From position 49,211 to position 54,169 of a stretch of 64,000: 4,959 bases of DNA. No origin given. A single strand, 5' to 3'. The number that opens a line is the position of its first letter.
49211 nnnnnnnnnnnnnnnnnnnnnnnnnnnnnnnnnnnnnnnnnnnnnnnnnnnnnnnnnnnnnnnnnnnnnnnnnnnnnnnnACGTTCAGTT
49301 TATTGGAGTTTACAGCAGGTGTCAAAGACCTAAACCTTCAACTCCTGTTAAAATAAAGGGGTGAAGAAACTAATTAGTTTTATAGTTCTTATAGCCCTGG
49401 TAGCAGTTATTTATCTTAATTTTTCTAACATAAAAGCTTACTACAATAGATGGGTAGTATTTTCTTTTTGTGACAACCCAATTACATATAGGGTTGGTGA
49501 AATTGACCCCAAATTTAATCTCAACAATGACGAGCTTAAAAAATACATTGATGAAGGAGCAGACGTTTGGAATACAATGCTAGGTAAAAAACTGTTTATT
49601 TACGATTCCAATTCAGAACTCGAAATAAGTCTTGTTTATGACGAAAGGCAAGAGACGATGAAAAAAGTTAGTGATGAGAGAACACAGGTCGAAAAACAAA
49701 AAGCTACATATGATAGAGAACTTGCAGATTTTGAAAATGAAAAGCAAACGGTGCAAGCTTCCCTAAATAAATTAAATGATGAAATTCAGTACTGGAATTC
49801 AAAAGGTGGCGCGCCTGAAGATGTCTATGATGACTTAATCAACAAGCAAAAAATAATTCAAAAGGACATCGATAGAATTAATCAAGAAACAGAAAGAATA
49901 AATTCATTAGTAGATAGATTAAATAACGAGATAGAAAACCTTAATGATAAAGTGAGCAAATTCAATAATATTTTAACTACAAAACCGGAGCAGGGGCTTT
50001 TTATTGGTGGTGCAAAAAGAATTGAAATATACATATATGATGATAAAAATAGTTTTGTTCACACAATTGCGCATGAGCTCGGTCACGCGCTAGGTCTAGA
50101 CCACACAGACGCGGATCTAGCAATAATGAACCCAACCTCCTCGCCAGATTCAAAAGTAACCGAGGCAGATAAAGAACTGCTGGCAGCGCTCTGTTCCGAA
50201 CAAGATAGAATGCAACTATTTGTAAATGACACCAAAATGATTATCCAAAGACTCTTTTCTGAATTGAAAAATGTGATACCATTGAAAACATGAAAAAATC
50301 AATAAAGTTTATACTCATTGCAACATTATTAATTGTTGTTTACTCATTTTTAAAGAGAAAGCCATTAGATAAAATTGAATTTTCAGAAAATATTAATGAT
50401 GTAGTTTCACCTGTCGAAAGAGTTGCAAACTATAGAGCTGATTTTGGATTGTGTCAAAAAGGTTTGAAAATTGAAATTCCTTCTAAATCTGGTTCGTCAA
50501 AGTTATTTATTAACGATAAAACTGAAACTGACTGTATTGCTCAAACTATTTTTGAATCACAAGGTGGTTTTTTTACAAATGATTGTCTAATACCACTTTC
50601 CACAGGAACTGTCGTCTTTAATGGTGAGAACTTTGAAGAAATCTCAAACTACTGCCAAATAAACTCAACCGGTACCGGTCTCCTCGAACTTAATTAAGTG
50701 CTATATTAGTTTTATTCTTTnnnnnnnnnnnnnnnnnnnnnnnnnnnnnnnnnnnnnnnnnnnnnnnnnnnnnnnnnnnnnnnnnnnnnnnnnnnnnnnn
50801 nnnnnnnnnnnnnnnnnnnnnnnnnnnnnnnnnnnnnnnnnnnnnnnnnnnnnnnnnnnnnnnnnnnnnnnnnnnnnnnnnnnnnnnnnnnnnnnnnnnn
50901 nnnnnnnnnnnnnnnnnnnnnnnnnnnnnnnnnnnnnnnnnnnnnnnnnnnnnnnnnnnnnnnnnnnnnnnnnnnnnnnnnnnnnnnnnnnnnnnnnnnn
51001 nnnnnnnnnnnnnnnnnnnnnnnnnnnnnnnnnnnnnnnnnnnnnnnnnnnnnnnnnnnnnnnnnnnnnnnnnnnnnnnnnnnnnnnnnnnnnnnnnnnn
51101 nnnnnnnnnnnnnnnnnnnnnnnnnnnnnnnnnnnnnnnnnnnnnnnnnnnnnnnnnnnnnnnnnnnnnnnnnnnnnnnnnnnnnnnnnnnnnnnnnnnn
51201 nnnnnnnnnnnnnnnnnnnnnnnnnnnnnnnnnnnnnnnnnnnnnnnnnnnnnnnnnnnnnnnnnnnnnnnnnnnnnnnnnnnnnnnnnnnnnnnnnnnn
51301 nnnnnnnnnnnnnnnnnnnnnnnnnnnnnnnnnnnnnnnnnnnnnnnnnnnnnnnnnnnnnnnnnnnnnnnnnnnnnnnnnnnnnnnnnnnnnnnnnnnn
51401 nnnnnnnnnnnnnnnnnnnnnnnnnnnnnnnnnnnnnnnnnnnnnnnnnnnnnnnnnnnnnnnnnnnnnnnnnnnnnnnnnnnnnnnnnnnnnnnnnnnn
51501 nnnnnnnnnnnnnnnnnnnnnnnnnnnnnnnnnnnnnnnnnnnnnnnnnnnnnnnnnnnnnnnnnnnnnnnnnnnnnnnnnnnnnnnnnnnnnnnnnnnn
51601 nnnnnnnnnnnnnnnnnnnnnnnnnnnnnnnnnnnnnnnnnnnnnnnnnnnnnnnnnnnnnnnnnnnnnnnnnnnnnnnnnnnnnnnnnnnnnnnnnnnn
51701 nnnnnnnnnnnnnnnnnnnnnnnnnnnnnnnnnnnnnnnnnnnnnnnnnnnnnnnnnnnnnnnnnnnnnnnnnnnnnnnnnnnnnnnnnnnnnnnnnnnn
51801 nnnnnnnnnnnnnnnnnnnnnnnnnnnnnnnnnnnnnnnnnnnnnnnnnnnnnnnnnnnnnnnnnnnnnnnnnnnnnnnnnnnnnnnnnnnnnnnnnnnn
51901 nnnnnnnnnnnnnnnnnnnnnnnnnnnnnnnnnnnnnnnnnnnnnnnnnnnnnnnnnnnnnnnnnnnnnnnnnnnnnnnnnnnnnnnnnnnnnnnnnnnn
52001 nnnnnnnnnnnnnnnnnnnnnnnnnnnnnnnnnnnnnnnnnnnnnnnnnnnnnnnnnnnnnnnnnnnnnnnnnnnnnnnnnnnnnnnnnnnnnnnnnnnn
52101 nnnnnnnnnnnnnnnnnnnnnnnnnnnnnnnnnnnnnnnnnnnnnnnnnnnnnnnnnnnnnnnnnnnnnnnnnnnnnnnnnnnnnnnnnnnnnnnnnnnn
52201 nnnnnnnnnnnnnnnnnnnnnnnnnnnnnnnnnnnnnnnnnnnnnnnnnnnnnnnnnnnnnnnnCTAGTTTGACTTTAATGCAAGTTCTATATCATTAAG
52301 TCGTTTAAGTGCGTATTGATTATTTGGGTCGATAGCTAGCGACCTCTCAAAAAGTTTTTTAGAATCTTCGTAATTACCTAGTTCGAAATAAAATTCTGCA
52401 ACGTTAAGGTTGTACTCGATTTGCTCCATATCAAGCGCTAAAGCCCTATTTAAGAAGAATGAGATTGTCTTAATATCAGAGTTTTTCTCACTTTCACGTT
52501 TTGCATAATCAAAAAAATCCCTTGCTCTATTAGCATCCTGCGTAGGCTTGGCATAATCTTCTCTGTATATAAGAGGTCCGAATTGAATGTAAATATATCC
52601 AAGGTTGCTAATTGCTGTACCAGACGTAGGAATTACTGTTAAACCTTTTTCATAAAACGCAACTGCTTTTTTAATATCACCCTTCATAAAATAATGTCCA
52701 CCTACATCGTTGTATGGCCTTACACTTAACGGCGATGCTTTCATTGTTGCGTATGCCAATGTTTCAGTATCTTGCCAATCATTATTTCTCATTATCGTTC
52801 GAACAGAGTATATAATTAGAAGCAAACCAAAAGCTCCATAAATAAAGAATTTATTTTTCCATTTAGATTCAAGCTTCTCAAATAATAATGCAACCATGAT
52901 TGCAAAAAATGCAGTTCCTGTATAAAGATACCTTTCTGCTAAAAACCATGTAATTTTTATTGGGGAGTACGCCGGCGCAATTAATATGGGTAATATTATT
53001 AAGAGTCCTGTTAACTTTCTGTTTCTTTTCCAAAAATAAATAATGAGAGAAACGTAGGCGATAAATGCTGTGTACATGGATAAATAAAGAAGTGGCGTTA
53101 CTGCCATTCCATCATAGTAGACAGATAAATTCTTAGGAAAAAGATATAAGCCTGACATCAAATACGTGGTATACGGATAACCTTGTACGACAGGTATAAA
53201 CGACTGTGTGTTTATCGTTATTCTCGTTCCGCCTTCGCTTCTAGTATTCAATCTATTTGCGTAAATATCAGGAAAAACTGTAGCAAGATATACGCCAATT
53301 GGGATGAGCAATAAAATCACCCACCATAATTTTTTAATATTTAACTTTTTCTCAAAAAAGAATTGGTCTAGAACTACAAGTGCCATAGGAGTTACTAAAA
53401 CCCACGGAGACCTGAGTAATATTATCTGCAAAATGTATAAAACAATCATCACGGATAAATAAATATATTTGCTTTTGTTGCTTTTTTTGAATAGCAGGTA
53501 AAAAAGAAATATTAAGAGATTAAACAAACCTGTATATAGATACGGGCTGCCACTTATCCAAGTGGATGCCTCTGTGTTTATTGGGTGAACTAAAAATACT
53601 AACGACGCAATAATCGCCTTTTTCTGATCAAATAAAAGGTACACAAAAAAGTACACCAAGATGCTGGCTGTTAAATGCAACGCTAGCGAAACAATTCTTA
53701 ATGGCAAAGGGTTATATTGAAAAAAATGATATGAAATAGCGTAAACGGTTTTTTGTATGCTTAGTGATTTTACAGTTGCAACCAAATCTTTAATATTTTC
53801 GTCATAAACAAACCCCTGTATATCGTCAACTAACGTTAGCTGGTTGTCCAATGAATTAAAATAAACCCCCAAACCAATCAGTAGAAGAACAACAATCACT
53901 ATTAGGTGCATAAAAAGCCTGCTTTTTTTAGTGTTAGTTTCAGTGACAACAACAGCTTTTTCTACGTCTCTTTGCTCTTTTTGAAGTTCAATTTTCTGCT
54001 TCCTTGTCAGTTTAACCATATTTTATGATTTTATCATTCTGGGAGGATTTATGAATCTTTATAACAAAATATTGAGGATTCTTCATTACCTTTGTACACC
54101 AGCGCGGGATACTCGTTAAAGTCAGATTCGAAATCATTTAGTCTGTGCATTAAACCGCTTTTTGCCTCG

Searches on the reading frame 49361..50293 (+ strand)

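Call 33: search_protein_families(library=pfam, proteins=[window:49361-50293:+], max_evalue=0.01)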
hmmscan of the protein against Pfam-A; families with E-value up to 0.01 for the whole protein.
window:49361-50293:+ (310 aa): 11 families
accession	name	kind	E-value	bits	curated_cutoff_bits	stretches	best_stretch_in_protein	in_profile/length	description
PF00413.30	Peptidase_M10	-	2.5e-09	37.6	24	1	39-267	5-147/159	Matrixin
PF13688.12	Reprolysin_5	-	2.6e-05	25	27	1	229-279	138-188/196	Metallo-peptidase family M12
PF07998.17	Peptidase_M54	-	0.00043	20.8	24.4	1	232-261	145-173/194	Peptidase family M54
PF13583.11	Reprolysin_4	-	0.00058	20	22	1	232-258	136-155/203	Metallo-peptidase family M12B Reprolysin-like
PF08317.16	Spc7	-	0.00076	19.3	34.5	0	153-202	139-188/196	Spc7 kinetochore protein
PF14247.12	DUF4344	-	0.0038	17.5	29.6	1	154-244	24-105/220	Putative metallopeptidase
PF20492.3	ERM_helical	-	0.0039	17.7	40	1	107-202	1-96/120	Ezrin/radixin/moesin, alpha-helical domain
PF14932.11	HAUS-augmin3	-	0.0043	17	29.4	1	95-208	63-166/260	HAUS augmin-like complex subunit 3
PF01920.25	Prefoldin_2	-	0.0052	17.2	27.6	0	102-143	59-100/106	Prefoldin subunit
PF06416.18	T3SS_NleG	-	0.0071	16.7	25.3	0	174-254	16-95/113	Effector protein NleG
PF12388.14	Peptidase_M57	-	0.0097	16.1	21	0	229-250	130-151/212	Dual-action HEIGH metallo-peptidase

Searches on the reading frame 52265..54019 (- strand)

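Call 33: search_protein_families(library=pfam, proteins=[window:52265-54019:-], max_evalue=0.01)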
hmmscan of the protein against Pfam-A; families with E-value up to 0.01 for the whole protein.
window:52265-54019:- (584 aa): 10 families
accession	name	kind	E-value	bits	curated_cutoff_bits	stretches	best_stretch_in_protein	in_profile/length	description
PF07719.23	TPR_2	-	2.7e-10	40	27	1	536-567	3-34/34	Tetratricopeptide repeat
PF00515.34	TPR_1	-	1.4e-09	37.8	27.8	1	540-567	7-34/34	Tetratricopeptide repeat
PF13181.12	TPR_8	-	1.4e-08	34.6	25.7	1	535-567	2-34/34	Tetratricopeptide repeat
PF13424.12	TPR_12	-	1.9e-07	31.6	30.1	1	538-564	7-33/77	Tetratricopeptide repeat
PF14559.12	TPR_19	-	3.1e-07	31.1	25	1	523-570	14-62/68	Tetratricopeptide repeat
PF13414.12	TPR_11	-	3.3e-06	27.1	26.8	0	544-569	4-29/42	TPR repeat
PF13428.12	TPR_14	-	3.4e-06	27.6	23.5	1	539-574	6-41/44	Tetratricopeptide repeat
PF13431.12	TPR_17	-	0.00016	22.1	24.4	0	523-553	2-32/34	Tetratricopeptide repeat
PF13374.12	TPR_10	-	0.0011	19.3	27.5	0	539-563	7-31/42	Tetratricopeptide repeat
PF10602.15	RPN7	-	0.002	18.3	29.6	0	436-510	39-110/174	26S proteasome subunit RPN7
